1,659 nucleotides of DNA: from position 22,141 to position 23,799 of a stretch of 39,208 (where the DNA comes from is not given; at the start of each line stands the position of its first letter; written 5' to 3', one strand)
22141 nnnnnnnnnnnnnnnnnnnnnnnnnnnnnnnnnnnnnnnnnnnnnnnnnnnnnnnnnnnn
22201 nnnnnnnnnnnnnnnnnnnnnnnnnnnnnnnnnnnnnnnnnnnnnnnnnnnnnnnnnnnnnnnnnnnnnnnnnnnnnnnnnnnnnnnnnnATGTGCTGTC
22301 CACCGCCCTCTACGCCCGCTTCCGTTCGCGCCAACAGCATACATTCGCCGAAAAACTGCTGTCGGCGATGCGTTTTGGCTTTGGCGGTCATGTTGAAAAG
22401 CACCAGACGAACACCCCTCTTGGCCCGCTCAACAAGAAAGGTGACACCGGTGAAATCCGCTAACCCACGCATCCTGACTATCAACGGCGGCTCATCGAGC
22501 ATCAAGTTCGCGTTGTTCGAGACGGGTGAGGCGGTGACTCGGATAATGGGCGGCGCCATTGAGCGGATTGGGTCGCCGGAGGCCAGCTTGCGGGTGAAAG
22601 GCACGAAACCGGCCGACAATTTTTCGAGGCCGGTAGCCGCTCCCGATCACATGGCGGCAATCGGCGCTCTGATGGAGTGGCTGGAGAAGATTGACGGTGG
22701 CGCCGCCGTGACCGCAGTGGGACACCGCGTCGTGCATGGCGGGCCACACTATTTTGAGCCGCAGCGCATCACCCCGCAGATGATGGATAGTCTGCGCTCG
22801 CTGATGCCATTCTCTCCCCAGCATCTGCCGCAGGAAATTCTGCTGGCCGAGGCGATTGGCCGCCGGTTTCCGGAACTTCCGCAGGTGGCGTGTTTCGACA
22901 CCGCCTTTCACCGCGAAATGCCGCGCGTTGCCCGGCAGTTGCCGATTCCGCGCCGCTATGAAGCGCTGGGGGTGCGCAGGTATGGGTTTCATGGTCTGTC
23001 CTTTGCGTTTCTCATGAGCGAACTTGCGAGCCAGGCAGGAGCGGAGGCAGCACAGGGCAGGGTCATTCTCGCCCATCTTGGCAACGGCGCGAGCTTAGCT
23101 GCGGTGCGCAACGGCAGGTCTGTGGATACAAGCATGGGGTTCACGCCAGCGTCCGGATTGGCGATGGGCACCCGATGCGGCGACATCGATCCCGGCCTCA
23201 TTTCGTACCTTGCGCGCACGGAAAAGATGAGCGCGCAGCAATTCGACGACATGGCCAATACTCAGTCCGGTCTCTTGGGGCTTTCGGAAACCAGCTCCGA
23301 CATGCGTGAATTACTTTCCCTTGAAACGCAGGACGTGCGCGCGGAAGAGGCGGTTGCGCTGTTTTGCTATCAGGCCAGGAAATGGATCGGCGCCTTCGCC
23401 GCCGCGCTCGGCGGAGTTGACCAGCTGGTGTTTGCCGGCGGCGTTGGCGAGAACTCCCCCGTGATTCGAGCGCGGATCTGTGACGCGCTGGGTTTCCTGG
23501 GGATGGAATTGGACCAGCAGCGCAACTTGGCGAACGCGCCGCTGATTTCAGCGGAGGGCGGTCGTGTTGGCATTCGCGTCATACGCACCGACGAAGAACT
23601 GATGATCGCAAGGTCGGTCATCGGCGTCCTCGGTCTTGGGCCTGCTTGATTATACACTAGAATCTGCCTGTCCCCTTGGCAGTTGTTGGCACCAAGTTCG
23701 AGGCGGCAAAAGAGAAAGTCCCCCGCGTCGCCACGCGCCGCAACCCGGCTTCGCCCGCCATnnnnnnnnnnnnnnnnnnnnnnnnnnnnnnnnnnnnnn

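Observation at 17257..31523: Two convergent, translationally coupled gene chains fuse copper-handling genes to a 6PGDH / phosphoketolase / acetate kinase module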

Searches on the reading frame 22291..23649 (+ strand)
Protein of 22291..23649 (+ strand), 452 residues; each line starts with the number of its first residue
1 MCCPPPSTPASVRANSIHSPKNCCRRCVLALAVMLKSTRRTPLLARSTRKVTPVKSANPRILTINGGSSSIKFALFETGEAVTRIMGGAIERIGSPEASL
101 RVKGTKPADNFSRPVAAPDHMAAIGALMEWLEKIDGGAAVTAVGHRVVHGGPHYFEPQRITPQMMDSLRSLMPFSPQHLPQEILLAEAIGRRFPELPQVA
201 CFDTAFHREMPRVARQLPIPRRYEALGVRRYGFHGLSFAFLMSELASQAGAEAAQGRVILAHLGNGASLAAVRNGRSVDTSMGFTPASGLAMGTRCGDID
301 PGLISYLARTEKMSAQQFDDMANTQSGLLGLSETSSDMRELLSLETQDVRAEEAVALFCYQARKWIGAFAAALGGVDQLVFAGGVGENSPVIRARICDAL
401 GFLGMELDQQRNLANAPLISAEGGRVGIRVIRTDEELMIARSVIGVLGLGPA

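Call 4: search_protein_families(library=pfam, proteins=[window:22291-23649:+], max_evalue=0.01)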
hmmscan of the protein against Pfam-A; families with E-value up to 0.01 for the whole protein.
window:22291-23649:+ (452 aa): 1 family
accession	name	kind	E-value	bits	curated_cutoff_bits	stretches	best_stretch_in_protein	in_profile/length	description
PF00871.23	Acetate_kinase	-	9.4e-116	387.1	22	1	61-441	2-392/392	Acetokinase family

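Call 35: search_protein_families(library=ncbifam, proteins=[window:22450-23649:+], max_evalue=0.001)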
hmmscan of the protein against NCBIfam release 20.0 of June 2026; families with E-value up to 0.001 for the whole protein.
window:22450-23649:+ (399 aa): 8 families
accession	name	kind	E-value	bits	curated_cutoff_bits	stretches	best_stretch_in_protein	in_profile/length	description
TIGR00016.1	ackA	subfamily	1.7e-113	379.4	293.4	1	6-391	4-401/405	acetate/propionate family kinase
NF005462.0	PRK07058.1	equivalog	1.3e-108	363.5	486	1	6-394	4-390/396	acetate/propionate family kinase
NF009063.0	PRK12397.1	equivalog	5.4e-103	344.8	659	1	7-393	4-392/404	acetate/propionate family kinase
NF009045.0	PRK12379.1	equivalog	1.8e-95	320.1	580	1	5-391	4-390/402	propionate kinase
NF005520.0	PRK07157.1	equivalog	7.7e-88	295.3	561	1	7-393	4-397/400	acetate kinase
NF009099.0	PRK12440.1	equivalog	3e-82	276.7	693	1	5-391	3-394/397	acetate/propionate family kinase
NF002834.0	PRK03011.1-5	subfamily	6.4e-26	91.3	222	1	150-349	129-322/357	butyrate kinase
TIGR02707.1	butyr_kinase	equivalog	2.5e-17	62.9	289.1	1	176-349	147-319/351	butyrate kinase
